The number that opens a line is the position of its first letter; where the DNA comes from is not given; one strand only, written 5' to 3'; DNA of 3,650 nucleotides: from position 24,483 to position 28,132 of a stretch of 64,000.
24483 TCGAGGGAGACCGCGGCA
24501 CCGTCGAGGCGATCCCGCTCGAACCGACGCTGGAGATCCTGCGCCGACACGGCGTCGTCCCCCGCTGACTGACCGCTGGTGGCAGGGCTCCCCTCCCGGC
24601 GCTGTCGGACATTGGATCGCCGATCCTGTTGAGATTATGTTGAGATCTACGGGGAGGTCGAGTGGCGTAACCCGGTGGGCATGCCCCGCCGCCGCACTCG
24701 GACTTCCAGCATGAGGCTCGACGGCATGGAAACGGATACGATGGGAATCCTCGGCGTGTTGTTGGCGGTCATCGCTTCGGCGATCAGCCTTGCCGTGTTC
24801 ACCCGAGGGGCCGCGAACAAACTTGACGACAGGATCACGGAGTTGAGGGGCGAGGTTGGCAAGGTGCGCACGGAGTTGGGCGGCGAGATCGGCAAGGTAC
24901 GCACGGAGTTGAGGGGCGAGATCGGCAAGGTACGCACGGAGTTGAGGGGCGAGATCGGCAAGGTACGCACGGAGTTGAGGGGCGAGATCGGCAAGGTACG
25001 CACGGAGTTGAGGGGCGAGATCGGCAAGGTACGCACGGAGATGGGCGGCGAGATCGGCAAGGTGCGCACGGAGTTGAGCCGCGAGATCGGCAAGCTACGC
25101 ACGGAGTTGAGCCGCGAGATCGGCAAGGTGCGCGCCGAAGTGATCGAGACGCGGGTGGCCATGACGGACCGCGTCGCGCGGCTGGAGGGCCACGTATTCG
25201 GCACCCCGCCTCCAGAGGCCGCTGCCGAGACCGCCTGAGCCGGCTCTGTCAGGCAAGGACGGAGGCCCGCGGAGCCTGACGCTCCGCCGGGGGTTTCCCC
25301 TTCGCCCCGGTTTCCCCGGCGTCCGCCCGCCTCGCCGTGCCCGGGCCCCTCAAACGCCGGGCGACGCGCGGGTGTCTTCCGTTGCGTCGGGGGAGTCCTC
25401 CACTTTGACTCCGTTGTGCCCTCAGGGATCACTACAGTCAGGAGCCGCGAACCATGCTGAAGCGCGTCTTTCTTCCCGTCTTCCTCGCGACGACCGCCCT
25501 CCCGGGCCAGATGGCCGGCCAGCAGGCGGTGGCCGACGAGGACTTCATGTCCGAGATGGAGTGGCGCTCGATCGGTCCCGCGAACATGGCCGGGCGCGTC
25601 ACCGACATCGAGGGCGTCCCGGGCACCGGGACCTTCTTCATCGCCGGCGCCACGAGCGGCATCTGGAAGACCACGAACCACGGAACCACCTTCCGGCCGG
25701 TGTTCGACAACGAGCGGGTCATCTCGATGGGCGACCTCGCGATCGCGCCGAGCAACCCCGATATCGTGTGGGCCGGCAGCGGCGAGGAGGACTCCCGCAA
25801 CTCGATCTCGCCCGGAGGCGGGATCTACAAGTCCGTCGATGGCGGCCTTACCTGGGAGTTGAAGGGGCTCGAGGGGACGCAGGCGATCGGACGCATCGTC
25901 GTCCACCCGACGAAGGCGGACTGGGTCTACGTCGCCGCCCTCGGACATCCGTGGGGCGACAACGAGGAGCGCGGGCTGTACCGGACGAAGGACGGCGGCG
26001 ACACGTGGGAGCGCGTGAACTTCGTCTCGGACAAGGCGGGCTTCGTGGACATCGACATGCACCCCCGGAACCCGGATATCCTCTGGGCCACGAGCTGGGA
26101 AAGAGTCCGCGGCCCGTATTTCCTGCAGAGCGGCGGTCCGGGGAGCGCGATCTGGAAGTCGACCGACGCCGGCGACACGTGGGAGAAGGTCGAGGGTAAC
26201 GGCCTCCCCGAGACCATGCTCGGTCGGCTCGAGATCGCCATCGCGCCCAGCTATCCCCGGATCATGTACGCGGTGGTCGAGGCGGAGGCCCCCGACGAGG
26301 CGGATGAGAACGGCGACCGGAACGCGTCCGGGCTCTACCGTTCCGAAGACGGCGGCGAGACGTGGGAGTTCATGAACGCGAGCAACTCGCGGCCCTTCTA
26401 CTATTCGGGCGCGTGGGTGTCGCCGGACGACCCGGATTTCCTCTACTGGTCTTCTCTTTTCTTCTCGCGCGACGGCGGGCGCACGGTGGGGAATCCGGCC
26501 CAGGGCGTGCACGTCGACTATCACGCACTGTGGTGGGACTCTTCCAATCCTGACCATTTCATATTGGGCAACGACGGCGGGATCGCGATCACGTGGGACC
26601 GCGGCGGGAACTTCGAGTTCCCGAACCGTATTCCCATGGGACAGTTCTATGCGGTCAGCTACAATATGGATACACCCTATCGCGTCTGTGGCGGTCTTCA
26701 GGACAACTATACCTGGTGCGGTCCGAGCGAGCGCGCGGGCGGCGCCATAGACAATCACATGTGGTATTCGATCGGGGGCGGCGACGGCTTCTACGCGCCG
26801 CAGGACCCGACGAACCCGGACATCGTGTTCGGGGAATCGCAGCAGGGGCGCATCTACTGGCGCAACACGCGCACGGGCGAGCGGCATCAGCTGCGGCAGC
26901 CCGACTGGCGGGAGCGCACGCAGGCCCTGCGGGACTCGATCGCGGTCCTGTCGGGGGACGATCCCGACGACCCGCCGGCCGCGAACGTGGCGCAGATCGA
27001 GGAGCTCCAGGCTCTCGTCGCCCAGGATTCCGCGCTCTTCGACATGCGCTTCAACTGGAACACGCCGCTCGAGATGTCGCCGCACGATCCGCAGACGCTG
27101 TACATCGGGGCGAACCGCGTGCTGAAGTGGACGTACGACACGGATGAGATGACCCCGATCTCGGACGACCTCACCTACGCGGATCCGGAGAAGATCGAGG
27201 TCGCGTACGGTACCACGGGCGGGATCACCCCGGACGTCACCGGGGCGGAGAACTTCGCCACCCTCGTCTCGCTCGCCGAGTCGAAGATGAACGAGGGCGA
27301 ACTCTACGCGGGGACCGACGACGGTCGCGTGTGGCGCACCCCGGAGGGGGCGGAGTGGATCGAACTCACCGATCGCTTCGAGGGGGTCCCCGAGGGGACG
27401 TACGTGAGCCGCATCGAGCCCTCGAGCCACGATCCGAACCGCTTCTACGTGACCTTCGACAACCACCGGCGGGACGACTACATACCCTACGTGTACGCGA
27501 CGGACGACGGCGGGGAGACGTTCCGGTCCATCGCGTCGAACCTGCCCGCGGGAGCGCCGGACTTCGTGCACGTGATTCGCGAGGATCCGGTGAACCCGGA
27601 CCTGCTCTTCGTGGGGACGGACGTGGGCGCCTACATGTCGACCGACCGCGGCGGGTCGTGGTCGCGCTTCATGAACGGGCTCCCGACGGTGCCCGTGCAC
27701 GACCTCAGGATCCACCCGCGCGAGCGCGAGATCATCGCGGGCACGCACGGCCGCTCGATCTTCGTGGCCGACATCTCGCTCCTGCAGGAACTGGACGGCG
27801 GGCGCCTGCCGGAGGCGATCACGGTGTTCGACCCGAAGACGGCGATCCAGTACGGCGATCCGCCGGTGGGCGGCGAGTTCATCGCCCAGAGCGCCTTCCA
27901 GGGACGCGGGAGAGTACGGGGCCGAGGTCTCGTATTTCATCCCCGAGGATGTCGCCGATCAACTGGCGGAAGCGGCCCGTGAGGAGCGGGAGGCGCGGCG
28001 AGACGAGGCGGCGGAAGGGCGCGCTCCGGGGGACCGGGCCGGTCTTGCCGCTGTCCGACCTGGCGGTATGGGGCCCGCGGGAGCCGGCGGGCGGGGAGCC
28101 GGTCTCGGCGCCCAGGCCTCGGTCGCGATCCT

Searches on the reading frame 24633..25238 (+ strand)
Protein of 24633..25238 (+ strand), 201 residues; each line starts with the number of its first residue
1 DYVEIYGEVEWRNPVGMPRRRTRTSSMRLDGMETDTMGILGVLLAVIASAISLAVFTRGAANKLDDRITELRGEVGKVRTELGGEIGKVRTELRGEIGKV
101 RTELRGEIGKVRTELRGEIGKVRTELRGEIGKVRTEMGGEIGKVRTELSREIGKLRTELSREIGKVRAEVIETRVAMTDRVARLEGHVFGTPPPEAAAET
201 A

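Call 10: search_protein_families(library=pfam, proteins=[window:24633-25238:+], max_evalue=0.001)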
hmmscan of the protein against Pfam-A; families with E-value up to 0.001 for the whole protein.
window:24633-25238:+ (201 aa): 4 families
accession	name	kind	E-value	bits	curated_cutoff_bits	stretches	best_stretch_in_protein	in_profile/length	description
PF01442.23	Apolipoprotein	-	6.4e-09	36.2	90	1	63-182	8-131/190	Apolipoprotein A1/A4/E domain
PF07798.16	CCDC90-like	-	1.3e-07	32.1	33.5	0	58-137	71-146/175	Coiled-coil domain-containing protein 90-like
PF08776.16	VASP_tetra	-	0.00029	20.8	25.8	0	157-172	13-28/36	VASP tetramerisation domain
PF02912.23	Phe_tRNA-synt_N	-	0.00072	19.9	22.3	0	79-122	10-52/69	Aminoacyl tRNA synthetase class II, N-terminal domain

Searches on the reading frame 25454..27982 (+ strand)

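Call 10: search_protein_families(library=pfam, proteins=[window:25454-27982:+], max_evalue=0.001)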
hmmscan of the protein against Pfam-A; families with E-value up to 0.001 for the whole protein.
window:25454-27982:+ (842 aa): 3 families
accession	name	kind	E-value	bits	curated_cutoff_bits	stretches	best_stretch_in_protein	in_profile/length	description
PF15902.12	Sortilin-Vps10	-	7.8e-22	78.1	33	2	124-247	3-113/446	Sortilin, neurotensin receptor 3,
PF02012.26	BNR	-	6.9e-06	25.7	27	0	295-305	1-11/12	BNR/Asp-box repeat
PF13088.12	BNR_2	-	0.00078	19.3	31.4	0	232-325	187-272/277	BNR repeat-like domain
